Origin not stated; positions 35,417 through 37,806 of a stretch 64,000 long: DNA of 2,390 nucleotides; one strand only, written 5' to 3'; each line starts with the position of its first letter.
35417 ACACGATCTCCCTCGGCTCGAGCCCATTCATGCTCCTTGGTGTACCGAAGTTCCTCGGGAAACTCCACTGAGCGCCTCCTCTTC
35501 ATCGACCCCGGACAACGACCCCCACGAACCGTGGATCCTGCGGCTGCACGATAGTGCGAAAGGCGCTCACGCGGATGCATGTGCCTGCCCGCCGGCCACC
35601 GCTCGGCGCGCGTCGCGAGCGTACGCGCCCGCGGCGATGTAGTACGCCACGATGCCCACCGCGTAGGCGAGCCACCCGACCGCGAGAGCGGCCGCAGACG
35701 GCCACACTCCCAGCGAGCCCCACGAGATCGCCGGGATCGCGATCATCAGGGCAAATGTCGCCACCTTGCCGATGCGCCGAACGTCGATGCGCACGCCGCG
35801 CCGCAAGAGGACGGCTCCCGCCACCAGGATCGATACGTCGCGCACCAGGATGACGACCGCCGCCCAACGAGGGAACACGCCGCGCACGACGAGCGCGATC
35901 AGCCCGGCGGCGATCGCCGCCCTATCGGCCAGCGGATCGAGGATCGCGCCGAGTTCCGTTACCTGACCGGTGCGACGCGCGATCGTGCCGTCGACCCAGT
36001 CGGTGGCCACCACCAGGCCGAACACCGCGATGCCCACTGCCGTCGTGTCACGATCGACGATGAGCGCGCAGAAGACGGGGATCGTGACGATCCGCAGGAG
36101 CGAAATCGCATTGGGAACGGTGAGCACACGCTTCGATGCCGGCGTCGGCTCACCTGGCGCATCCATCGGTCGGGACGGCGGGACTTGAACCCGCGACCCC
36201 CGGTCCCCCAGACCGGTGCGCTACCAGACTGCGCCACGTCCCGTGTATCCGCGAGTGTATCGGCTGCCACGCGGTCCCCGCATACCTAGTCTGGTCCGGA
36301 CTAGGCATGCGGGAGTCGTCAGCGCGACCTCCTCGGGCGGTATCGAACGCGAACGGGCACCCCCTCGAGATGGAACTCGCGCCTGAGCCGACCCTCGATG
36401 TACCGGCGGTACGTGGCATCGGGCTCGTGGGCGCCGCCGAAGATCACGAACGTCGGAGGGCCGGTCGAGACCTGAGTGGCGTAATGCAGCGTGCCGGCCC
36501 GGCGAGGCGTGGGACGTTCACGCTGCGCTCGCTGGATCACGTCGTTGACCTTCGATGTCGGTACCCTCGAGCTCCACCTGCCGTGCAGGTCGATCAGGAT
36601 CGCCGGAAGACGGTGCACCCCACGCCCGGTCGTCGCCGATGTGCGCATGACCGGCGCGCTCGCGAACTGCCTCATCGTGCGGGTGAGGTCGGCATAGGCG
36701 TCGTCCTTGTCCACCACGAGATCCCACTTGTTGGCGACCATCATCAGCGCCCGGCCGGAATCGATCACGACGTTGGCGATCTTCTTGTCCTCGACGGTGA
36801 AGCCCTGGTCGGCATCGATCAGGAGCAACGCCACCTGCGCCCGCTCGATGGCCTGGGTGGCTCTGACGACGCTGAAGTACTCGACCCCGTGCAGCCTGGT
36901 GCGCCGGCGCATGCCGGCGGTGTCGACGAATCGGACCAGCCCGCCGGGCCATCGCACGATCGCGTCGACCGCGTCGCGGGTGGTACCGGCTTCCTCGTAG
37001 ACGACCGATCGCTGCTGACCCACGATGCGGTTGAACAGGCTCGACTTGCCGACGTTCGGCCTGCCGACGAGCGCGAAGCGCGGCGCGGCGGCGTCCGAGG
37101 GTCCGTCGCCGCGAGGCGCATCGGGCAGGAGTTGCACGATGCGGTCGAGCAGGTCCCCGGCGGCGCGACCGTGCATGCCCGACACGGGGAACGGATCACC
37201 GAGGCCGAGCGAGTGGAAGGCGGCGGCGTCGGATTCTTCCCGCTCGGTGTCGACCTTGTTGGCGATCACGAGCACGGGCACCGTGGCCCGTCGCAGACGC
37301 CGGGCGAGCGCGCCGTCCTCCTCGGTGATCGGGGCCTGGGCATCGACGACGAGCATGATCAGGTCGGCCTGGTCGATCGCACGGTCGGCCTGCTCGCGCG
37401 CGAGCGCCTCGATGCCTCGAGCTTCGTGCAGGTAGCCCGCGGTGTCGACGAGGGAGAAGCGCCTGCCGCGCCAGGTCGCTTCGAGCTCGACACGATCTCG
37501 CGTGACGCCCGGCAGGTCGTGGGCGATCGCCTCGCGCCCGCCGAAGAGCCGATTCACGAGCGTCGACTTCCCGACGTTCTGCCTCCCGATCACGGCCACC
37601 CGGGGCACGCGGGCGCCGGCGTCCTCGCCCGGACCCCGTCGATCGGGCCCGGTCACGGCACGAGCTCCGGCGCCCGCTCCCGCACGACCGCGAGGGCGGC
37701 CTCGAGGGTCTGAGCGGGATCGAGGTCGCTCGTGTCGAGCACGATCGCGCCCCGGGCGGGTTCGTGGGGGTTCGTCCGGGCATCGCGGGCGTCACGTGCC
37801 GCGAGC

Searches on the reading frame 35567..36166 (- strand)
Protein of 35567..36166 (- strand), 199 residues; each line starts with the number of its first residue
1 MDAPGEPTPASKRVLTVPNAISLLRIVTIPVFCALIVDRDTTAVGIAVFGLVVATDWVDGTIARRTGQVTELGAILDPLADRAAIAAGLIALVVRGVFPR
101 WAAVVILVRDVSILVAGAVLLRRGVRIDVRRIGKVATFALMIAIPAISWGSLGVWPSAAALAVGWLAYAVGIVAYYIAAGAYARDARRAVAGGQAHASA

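Call 74: search_protein_families(library=pfam, proteins=[window:35567-36166:-], max_evalue=0.0001)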
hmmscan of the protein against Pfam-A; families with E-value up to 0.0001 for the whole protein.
window:35567-36166:- (199 aa): 1 family
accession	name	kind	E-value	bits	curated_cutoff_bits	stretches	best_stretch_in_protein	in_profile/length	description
PF01066.26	CDP-OH_P_transf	-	1.3e-35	123.4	22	1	16-172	2-151/152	CDP-alcohol phosphatidyltransferase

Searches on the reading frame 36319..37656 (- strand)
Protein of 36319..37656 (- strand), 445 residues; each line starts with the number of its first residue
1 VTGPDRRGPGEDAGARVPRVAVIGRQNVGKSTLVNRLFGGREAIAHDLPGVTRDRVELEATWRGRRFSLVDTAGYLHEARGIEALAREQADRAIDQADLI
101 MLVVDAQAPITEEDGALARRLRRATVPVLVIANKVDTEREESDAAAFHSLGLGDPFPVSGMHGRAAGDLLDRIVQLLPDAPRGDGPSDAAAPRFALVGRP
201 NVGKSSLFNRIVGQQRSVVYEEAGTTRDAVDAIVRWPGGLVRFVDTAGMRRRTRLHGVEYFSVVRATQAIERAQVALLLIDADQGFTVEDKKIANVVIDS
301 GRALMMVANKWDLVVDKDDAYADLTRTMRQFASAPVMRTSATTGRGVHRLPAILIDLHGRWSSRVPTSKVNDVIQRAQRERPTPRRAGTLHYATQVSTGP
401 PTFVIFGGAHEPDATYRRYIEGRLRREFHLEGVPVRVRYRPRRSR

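Call 74: search_protein_families(library=pfam, proteins=[window:36319-37656:-], max_evalue=0.0001)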
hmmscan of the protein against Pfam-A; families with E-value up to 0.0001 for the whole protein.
window:36319-37656:- (445 aa): 9 families
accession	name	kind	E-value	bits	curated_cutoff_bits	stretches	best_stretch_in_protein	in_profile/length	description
PF01926.29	MMR_HSR1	-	8.3e-53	177.7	21.9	2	19-134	1-113/113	50S ribosome-binding GTPase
PF02421.24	FeoB_N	-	2.1e-22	79.8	27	2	19-141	2-121/156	Ferrous iron transport protein B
PF14714.11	KH_dom-like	-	9.7e-20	71.1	27.3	1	364-440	1-81/81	KH-domain-like of EngA bacterial GTPase enzymes, C-terminal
PF00009.33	GTP_EFTU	-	1.3e-18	67.8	26.5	2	17-177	3-186/188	Elongation factor Tu GTP binding domain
PF00350.29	Dynamin_N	-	1.3e-15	58.3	27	0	20-41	1-22/168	Dynamin family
PF04548.22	AIG1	-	9.9e-12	45.1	27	1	19-123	2-109/212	AIG1 family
PF00071.28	Ras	-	1e-08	35.3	21.6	0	194-349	2-151/162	Ras family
PF03193.22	RsgA_GTPase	-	4e-08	33.7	30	0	195-217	110-132/174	RsgA GTPase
PF08477.19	Roc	-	4.9e-08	33.7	27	0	19-136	1-119/119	Ras of Complex, Roc, domain of DAPkinase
